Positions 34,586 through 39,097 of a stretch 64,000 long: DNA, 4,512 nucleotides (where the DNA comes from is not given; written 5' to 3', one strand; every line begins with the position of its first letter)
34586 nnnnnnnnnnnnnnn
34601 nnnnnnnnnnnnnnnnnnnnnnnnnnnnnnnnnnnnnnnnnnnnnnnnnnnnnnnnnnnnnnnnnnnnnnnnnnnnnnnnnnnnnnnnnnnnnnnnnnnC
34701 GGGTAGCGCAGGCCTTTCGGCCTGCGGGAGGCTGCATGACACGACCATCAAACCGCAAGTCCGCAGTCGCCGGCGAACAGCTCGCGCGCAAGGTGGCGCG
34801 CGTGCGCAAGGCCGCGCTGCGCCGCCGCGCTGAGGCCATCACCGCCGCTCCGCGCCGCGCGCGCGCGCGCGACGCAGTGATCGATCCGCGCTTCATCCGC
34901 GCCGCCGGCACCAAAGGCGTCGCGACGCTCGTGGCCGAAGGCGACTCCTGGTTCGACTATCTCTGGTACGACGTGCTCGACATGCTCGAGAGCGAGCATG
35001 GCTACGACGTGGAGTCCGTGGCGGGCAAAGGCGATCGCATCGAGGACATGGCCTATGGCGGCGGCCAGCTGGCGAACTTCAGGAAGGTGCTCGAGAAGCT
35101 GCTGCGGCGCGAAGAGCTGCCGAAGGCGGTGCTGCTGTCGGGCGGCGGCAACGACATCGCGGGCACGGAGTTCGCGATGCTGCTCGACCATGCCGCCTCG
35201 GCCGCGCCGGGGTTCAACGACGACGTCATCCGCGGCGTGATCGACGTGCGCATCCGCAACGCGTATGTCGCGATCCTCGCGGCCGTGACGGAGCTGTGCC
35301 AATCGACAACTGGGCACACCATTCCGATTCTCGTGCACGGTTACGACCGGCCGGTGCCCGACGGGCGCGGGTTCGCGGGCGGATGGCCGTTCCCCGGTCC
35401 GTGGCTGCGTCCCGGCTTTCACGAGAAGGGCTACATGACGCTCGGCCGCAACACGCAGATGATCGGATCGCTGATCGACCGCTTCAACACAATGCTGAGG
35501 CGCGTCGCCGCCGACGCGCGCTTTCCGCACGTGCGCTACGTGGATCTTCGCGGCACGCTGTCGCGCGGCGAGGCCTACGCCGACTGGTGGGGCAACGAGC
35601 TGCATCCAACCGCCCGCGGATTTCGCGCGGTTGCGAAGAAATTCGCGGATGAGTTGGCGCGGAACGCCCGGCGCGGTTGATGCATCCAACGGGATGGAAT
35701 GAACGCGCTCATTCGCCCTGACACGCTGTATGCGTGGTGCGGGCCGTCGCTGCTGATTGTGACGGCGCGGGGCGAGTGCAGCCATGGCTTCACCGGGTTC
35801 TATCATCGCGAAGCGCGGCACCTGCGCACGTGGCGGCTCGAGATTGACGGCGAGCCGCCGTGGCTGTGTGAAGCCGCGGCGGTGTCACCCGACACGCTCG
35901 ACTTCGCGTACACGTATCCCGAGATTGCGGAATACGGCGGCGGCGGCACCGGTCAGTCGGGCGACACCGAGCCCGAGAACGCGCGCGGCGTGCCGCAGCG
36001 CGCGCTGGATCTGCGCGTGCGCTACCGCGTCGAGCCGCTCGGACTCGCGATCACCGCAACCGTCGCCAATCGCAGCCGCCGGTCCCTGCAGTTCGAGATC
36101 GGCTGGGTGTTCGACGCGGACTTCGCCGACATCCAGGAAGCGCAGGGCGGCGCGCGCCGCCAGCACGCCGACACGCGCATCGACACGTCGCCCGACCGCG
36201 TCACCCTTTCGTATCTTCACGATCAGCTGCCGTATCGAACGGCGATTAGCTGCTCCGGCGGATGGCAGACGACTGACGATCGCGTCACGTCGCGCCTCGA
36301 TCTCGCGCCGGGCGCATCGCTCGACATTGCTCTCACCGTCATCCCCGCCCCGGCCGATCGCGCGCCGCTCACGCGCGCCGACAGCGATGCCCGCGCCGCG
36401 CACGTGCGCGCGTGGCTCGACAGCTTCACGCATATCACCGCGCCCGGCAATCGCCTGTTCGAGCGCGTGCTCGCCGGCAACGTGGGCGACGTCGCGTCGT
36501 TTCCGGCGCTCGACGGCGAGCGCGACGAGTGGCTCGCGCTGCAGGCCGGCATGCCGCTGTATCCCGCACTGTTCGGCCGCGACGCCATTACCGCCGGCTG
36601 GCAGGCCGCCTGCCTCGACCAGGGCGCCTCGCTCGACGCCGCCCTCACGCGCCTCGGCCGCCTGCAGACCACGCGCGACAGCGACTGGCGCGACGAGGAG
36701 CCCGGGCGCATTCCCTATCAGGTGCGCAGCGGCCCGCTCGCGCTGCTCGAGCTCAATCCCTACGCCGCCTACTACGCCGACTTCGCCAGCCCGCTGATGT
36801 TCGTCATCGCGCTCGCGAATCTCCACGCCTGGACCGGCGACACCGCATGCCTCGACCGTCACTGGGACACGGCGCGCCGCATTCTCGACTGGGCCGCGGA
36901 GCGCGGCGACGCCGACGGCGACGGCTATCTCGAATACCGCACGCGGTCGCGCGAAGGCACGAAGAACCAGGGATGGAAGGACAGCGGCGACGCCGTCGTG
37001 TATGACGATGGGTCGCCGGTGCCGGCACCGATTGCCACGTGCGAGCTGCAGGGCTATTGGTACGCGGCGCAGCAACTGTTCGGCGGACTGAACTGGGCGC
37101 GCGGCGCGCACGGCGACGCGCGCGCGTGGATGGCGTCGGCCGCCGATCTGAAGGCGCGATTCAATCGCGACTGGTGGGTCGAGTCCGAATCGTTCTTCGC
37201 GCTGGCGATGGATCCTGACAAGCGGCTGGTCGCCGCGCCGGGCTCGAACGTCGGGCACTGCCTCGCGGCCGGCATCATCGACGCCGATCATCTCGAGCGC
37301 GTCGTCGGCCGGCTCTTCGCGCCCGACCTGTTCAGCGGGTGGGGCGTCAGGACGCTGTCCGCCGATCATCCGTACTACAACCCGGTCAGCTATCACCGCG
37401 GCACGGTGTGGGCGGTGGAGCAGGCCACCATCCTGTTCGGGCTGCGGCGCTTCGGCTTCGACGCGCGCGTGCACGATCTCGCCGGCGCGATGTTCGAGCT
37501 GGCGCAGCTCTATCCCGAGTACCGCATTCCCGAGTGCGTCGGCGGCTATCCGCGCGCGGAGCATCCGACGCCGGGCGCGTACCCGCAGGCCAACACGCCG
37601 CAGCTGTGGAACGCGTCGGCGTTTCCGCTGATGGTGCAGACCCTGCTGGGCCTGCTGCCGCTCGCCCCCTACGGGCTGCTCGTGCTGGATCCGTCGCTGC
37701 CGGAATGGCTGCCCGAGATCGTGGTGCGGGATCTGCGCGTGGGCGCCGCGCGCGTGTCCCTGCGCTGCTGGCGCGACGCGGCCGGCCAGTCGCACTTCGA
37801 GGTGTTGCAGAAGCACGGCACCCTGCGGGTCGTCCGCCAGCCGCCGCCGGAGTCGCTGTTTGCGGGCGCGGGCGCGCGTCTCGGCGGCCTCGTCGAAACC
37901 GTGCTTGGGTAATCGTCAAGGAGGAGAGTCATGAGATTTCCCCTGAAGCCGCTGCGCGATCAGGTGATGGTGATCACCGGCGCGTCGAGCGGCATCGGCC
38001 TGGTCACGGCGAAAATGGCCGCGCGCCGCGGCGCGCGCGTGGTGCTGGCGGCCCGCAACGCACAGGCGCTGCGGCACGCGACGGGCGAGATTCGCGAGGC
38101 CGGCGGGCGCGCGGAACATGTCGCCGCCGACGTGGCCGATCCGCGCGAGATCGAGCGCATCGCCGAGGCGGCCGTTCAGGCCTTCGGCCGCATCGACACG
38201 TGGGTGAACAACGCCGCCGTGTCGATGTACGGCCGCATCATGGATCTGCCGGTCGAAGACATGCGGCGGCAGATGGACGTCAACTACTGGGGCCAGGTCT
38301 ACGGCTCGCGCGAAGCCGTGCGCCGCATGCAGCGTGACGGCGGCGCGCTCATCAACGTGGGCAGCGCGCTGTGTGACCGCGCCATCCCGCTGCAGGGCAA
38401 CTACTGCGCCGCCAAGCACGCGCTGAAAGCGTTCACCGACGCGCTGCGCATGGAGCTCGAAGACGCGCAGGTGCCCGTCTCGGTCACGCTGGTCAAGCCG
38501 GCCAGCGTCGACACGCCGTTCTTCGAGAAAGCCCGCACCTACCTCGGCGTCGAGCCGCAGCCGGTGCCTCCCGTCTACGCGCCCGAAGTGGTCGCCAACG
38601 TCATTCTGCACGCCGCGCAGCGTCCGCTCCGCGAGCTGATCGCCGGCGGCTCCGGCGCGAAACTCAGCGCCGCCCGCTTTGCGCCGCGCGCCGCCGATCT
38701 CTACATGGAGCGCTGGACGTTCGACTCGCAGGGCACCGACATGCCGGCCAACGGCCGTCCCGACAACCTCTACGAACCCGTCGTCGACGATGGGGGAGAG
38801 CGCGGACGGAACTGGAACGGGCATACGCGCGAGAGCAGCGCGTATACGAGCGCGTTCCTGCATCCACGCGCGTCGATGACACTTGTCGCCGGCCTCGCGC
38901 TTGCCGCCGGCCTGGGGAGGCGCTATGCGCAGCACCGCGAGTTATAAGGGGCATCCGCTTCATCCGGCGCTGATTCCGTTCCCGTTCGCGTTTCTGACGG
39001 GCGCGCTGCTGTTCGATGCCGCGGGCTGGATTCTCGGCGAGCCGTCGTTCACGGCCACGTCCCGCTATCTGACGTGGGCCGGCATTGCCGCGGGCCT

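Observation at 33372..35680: Candidate undescribed module: NAL1-like cytoplasmic protease, free prodomain-like protein and SGNH hydrolase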

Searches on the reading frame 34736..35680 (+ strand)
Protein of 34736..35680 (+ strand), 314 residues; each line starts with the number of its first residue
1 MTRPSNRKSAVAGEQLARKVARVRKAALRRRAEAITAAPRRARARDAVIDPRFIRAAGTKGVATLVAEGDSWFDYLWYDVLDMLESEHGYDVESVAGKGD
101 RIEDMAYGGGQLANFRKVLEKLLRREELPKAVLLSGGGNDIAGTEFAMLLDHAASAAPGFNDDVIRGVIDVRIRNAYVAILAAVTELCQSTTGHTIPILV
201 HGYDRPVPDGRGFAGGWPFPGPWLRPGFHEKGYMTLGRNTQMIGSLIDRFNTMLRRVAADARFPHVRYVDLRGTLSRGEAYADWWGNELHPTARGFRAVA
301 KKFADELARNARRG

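Call 3: search_protein_families(library=pfam, proteins=[window:34736-35680:+], max_evalue=0.01)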
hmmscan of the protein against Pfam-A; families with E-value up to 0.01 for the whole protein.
window:34736-35680:+ (314 aa): 2 families
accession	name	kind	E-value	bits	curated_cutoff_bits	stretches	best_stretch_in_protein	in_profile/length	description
PF13472.12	Lipase_GDSL_2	-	1.1e-09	39.5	32.9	1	72-297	14-177/178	GDSL-like Lipase/Acylhydrolase family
PF00657.28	Lipase_GDSL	-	9.9e-08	32.8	23.6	1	82-303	28-208/208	GDSL-like Lipase/Acylhydrolase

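Call 4: search_protein_families(library=ncbifam, proteins=[window:34736-35680:+], max_evalue=0.01)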
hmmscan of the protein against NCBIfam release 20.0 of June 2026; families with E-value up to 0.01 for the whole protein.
window:34736-35680:+ (314 aa): 0 families

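Call 5: search_protein_families(library=padloc, proteins=[window:34736-35680:+], max_evalue=0.01)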
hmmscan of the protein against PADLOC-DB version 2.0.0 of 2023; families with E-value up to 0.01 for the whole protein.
window:34736-35680:+ (314 aa): 0 families

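Call 21: find_homologous_proteins(query=window:34736-35680:+)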
Query window:34736-35680:+ (314 aa): 3386 proteins with E <= 0.001 among 8000 candidates; the best 120 are listed.
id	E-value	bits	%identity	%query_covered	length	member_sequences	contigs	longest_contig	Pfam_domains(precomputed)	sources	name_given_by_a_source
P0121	1.7e-194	663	94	99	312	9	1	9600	PF13472.13,PF00657.29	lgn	-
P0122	1.4e-157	542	76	96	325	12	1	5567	PF13472.13,PF00657.29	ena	-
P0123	8.3e-156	536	75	97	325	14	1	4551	PF13472.13,PF00657.29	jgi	jgi:hypothetical protein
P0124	1.1e-154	532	76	97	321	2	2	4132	PF13472.13,PF00657.29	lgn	-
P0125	4.4e-153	527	75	95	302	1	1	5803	PF13472.13,PF00657.29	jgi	jgi:hypothetical protein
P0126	9.7e-151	519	75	96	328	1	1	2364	PF13472.13,PF00657.29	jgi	jgi:hypothetical protein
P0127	2.0e-150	518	74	97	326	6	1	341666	PF13472.13,PF00657.29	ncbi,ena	-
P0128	1.4e-149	515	75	83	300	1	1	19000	PF13472.13,PF00657.29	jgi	jgi:hypothetical protein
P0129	5.7e-149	513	73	97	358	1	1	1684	PF13472.13,PF00657.29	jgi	-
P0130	2.4e-148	511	72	98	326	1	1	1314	PF13472.13,PF00657.29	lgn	-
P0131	3.2e-148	511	72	96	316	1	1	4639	PF13472.13,PF00657.29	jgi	jgi:hypothetical protein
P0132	3.1e-147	508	72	98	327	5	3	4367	PF13472.13,PF00657.29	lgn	-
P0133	3.8e-144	497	71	97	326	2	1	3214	PF13472.13,PF00657.29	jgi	jgi:hypothetical protein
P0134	1.3e-142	492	70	98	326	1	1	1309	PF13472.13,PF00657.29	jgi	jgi:lysophospholipase L1-like esterase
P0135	1.8e-141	489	78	83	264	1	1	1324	PF13472.13,PF00657.29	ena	-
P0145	1.8e-137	475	69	97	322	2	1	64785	PF13472.13,PF00657.29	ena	-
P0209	2.0e-113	397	67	81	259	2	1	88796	PF13472.13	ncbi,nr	ncbi:MAG TPA: GDSL-type esterase/lipase family protein [Candidatus Binatia bacterium]|nr:GDSL-type e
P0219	4.2e-111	389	61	95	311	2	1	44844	PF13472.13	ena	-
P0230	2.1e-109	383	65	82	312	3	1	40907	PF13472.13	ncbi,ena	-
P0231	2.7e-109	383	60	97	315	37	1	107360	PF13472.13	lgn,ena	-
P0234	4.1e-109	382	57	97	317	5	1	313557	PF13472.13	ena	-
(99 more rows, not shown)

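Call 22: find_encoding_contigs(protein=P0127, flank=6000, max_places=2)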
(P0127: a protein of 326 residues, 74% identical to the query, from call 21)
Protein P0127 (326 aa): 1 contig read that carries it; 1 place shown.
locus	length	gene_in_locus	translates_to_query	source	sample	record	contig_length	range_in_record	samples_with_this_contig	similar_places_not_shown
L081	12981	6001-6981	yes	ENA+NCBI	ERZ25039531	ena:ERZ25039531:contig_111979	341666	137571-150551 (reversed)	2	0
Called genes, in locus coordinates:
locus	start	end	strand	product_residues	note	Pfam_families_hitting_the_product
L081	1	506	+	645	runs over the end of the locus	PF13181:TPR_8 (faint), PF13431:TPR_17 (faint), PF13432:TPR_16 (faint), PF00515:TPR_1 (faint), PF07719:TPR_2 (faint), PF13176:TPR_7 (faint), PF13414:TPR_11 (faint), PF14559:TPR_19 (weak), +2 more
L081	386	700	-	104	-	-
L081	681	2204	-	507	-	PF01565:FAD_binding_4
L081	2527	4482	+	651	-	PF00578:AhpC-TSA, PF08534:Redoxin (weak), PF03712:Cu2_monoox_C (weak)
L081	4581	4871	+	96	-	-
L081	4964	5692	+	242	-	-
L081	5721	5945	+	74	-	-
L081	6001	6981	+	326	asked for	PF00657:Lipase_GDSL, PF13472:Lipase_GDSL_2 (weak)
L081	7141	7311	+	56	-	-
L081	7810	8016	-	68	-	-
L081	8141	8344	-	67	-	-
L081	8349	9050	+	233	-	PF07732:Cu-oxidase_3 (weak)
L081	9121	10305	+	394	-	PF07731:Cu-oxidase_2, PF07732:Cu-oxidase_3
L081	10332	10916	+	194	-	-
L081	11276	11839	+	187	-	PF00034:Cytochrom_C, PF13442:Cytochrome_CBB3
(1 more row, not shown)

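Call 23: find_encoding_contigs(protein=P0234, flank=6000, max_places=2)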
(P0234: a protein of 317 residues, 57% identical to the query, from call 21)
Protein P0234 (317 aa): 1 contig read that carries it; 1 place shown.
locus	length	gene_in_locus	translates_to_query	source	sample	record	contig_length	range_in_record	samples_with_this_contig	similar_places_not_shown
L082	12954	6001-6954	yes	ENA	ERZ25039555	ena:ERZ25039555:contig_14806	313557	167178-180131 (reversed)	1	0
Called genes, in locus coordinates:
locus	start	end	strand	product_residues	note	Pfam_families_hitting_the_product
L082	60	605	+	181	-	-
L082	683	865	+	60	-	-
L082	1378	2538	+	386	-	PF01593:Amino_oxidase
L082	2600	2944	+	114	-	-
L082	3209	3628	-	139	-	PF13470:PIN_3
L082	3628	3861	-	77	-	-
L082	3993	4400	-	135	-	PF00581:Rhodanese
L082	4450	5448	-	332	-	PF24681:Kelch_KLHDC2_KLHL20_DRC7, PF13964:Beta-prop_Calicin, PF24981:Beta-prop_ATRN-LZTR1, PF25210:Kelch_FKB95, PF01344:Kelch_1, PF13415:Beta-prop_FBX42, PF24996:NANM, PF01344:Kelch_1, +10 more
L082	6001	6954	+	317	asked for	PF13472:Lipase_GDSL_2 (weak)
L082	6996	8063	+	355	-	PF13379:NMT1_2, PF09084:NMT1, PF12974:Phosphonate-bd (faint)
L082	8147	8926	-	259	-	PF00285:Citrate_synt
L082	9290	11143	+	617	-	PF02225:PA (weak), PF04389:Peptidase_M28, PF01546:Peptidase_M20 (weak), PF00595:PDZ (weak), PF13180:PDZ_2, PF17820:PDZ_6 (weak)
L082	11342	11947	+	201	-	PF02798:GST_N, PF13417:GST_N_3, PF13409:GST_N_2, PF00043:GST_C, PF13410:GST_C_2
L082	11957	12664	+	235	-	-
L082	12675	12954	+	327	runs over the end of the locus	PF00245:Alk_phosphatase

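Call 24: find_encoding_contigs(protein=P0209, flank=6000, max_places=2)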
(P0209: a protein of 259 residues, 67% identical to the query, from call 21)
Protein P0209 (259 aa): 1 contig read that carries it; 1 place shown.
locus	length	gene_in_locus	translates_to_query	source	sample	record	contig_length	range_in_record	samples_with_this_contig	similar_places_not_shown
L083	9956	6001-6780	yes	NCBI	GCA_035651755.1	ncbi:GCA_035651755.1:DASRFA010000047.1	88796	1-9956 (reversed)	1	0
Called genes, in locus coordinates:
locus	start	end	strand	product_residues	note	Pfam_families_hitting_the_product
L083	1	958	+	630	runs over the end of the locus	PF20142:Scaffold, PF01471:PG_binding_1, PF03734:YkuD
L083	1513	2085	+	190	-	PF05951:Peptidase_M15_2, PF08291:Peptidase_M15_3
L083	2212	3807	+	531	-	PF00082:Peptidase_S8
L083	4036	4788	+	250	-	PF00089:Trypsin, PF13365:Trypsin_2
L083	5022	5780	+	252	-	PF00089:Trypsin, PF13365:Trypsin_2, PF10459:Peptidase_S46 (weak)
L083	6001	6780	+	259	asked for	PF13472:Lipase_GDSL_2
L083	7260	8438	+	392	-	-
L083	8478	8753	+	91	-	-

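Call 76: search_solved_structures(query=A3, max_evalue=0.01)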
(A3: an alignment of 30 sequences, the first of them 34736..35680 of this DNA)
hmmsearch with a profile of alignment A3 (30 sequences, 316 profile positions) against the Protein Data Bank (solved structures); distinct sequences matched with E-value up to 0.01: 0.

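Call 77: search_protein_families(library=phrogs, proteins=[window:34736-35680:+], max_evalue=0.01)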
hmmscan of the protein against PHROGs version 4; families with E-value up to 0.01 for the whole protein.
window:34736-35680:+ (314 aa): 0 families

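Call 86: search_protein_families(library=pfam, proteins=[L083:7260-8438:+], max_evalue=0.001)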
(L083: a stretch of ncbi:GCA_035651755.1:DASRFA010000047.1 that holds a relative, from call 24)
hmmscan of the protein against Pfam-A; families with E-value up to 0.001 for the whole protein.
L083:7260-8438:+ (392 aa): 0 families

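Call 94: search_protein_families(library=pfam, proteins=[L083:8478-8753:+], max_evalue=1)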
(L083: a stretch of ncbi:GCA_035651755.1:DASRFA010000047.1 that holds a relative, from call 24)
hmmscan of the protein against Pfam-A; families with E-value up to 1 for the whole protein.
L083:8478-8753:+ (91 aa): 0 families

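Call 96: find_encoding_contigs(protein=P0145, flank=4000, max_places=1)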
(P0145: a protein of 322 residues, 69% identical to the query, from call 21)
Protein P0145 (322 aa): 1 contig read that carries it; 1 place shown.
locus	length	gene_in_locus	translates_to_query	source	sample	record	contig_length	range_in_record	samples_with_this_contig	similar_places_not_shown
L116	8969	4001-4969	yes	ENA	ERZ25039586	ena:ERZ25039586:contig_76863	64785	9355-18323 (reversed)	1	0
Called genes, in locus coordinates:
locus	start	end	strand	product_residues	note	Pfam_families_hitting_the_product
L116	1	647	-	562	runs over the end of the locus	PF02687:FtsX, PF12704:MacB_PCD, PF02687:FtsX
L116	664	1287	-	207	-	PF12704:MacB_PCD (weak)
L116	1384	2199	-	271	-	-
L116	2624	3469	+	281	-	-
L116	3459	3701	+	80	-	-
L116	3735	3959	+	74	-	-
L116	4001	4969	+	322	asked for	PF00657:Lipase_GDSL (faint), PF13472:Lipase_GDSL_2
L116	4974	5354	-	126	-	PF08281:Sigma70_r4_2 (weak), PF00196:GerE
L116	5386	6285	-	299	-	PF13365:Trypsin_2, PF13180:PDZ_2, PF17820:PDZ_6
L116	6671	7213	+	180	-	PF04972:BON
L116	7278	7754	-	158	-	PF05163:DinB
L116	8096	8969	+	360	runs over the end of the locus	PF00069:Pkinase, PF07714:PK_Tyr_Ser-Thr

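Call 97: find_encoding_contigs(protein=P0219, flank=4000, max_places=1)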
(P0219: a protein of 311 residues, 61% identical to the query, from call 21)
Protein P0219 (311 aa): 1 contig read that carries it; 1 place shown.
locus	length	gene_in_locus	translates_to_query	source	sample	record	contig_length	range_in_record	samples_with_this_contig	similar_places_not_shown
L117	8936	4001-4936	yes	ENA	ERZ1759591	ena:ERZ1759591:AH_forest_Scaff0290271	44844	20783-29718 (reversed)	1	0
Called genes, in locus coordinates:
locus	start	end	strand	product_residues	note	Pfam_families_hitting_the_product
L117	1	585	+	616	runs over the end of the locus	PF08308:PEGA (faint)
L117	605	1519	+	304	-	PF14559:TPR_19 (weak), PF03544:TonB_C (weak)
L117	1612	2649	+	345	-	PF03783:CsgG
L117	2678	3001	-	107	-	PF09394:Inhibitor_I42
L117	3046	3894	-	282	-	PF00112:Peptidase_C1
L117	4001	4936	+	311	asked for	PF13472:Lipase_GDSL_2 (weak)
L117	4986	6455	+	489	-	PF13598:DUF4139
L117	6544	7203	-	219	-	PF07040:DUF1326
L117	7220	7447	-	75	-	-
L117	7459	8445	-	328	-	PF00941:FAD_binding_5, PF03450:CO_deh_flav_C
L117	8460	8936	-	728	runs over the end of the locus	PF01315:Ald_Xan_dh_C, PF02738:MoCoBD_1, PF20256:MoCoBD_2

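Call 98: find_encoding_contigs(protein=P0230, flank=4000, max_places=1)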
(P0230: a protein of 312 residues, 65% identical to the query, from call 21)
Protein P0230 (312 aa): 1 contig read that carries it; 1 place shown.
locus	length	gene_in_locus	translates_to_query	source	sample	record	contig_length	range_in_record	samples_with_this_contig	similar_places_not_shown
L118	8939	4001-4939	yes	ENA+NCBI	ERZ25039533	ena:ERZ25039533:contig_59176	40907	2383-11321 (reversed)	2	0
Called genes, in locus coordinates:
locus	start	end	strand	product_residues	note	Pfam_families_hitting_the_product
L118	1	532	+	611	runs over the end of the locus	PF08308:PEGA (weak)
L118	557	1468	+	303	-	PF03544:TonB_C (faint)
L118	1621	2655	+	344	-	PF03783:CsgG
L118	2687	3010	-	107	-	PF09394:Inhibitor_I42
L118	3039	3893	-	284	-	PF00112:Peptidase_C1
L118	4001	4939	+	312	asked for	PF13472:Lipase_GDSL_2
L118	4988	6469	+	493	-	PF13598:DUF4139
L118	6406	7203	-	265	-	PF07040:DUF1326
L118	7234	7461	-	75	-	-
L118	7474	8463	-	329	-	PF00941:FAD_binding_5, PF03450:CO_deh_flav_C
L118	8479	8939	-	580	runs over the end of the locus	PF02738:MoCoBD_1, PF20256:MoCoBD_2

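Call 99: find_encoding_contigs(protein=P0231, flank=4000, max_places=1)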
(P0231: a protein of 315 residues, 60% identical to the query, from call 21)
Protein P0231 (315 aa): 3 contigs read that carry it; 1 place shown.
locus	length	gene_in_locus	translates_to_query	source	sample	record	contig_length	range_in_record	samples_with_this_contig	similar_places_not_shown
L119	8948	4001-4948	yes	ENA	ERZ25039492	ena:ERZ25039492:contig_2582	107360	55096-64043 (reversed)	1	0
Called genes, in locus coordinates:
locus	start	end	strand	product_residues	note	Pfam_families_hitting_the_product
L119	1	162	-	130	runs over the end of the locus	PF03795:YCII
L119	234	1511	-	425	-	PF25390:WD40_RLD, PF00415:RCC1, PF13540:RCC1_2, PF00415:RCC1, PF00415:RCC1, PF25390:WD40_RLD, PF00415:RCC1, PF13540:RCC1_2, +5 more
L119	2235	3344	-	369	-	PF01464:SLT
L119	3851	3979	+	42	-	-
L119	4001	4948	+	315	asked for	PF13472:Lipase_GDSL_2 (weak)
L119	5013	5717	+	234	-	PF02230:Abhydrolase_2, PF12146:Hydrolase_4 (faint)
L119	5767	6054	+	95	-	PF10041:DUF2277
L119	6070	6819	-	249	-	-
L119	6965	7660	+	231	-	PF25213:HVO_A0261_N (faint), PF12840:HTH_20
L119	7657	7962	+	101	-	PF07978:NIPSNAP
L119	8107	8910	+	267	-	PF01734:Patatin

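Call 103: find_related_loci(query=A3, collection=metagenome_contigs, flank=4000)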
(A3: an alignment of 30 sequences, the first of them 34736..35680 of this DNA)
Query A3 (314 aa) in metagenome_contigs; peptide patterns used: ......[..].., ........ (x = any residue, [..] = any of these).
600 stretches matched a pattern (row limit reached: there are more); 481 encode a relative of the query (tblastn E <= 1e-3); the best 80 are kept; 80 distinct loci.
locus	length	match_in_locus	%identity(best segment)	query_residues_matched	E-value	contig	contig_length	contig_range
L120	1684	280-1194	73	5-309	3e-165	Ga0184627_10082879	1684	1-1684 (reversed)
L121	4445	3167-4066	77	10-309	5e-152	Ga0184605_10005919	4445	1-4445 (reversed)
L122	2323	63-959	70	12-309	7e-149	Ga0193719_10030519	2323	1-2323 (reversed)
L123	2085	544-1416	71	7-296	1e-146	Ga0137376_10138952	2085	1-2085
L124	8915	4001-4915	71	5-308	2e-135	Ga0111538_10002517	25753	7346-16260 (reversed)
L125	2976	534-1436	62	7-307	6e-128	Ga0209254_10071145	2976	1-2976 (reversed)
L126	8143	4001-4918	63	5-309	1e-119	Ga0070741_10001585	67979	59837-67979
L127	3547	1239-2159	62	5-309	5e-121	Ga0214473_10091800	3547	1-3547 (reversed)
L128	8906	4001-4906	61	13-313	2e-114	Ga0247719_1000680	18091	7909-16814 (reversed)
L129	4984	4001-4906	62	13-310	2e-114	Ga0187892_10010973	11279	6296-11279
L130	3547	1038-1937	64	4-304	2e-113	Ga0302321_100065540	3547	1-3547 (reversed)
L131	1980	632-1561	58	5-309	1e-116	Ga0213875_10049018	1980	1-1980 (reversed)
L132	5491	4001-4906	61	6-307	9e-109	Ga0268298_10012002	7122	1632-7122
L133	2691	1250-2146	59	8-304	8e-109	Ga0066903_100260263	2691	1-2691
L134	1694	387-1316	54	6-304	8e-112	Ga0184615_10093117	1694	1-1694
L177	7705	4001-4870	54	19-309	8e-99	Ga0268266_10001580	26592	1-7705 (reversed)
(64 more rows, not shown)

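Call 110: search_solved_structures(query=L177:1147-3882:+, max_evalue=0.01)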
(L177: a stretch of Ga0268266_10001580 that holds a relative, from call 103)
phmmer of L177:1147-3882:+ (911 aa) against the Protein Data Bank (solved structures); distinct sequences matched with E-value up to 0.01: 3.
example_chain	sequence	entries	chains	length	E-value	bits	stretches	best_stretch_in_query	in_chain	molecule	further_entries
5gwd_A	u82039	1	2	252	1.4e-21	79.5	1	56-271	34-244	Myroilysin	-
5czw_A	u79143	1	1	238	3e-21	78.4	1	56-270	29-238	Myroilysin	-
5zjk_A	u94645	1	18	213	1e-20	76.6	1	63-271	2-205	Myroilysin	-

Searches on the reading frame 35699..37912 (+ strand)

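Call 3: search_protein_families(library=pfam, proteins=[window:35699-37912:+], max_evalue=0.01)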
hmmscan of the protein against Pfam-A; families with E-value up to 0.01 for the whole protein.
window:35699-37912:+ (737 aa): 4 families
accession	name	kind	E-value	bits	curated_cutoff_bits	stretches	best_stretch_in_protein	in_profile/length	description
PF14742.11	GDE_N_bis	-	3.3e-27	95.9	22.1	1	15-212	4-193/194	N-terminal domain of (some) glycogen debranching enzymes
PF22422.2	MGH1-like_GH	-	1.4e-14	54.9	27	1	366-610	68-336/356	Mannosylglycerate hydrolase MGH1-like glycoside hydrolase domain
PF06202.20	GDE_C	-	7.3e-07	28.9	21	1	356-575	74-300/367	Amylo-alpha-1,6-glucosidase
PF17389.8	Bac_rhamnosid6H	-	0.0083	15.9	24.5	0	368-498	103-218/339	Bacterial alpha-L-rhamnosidase 6 hairpin glycosidase domain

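Call 4: search_protein_families(library=ncbifam, proteins=[window:35699-37912:+], max_evalue=0.01)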
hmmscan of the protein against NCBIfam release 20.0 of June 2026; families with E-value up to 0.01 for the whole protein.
window:35699-37912:+ (737 aa): 1 family
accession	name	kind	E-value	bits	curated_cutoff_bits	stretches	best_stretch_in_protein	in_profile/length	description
TIGR01561.1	gde_arch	hypoth_equivalog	8.1e-06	24.9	364.15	1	363-563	343-539/569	putative glycogen debranching enzyme, archaeal type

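Call 5: search_protein_families(library=padloc, proteins=[window:35699-37912:+], max_evalue=0.01)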
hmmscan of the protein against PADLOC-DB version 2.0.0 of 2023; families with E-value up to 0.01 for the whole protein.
window:35699-37912:+ (737 aa): 0 families

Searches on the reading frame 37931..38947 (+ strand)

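Call 3: search_protein_families(library=pfam, proteins=[window:37931-38947:+], max_evalue=0.01)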
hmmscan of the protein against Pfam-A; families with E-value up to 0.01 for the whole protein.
window:37931-38947:+ (338 aa): 4 families
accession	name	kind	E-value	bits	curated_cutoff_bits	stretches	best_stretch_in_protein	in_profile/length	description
PF00106.31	adh_short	-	7.4e-46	156.5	26.6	1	11-202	1-191/195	short chain dehydrogenase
PF13561.12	adh_short_C2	-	4.3e-35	121.8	27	1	17-202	1-185/236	Enoyl-(Acyl carrier protein) reductase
PF08659.16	KR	-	5e-14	53.1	22.6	1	13-174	3-165/180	KR domain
PF01370.27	Epimerase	-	0.0044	16.9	20.9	1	13-114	1-91/240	NAD dependent epimerase/dehydratase family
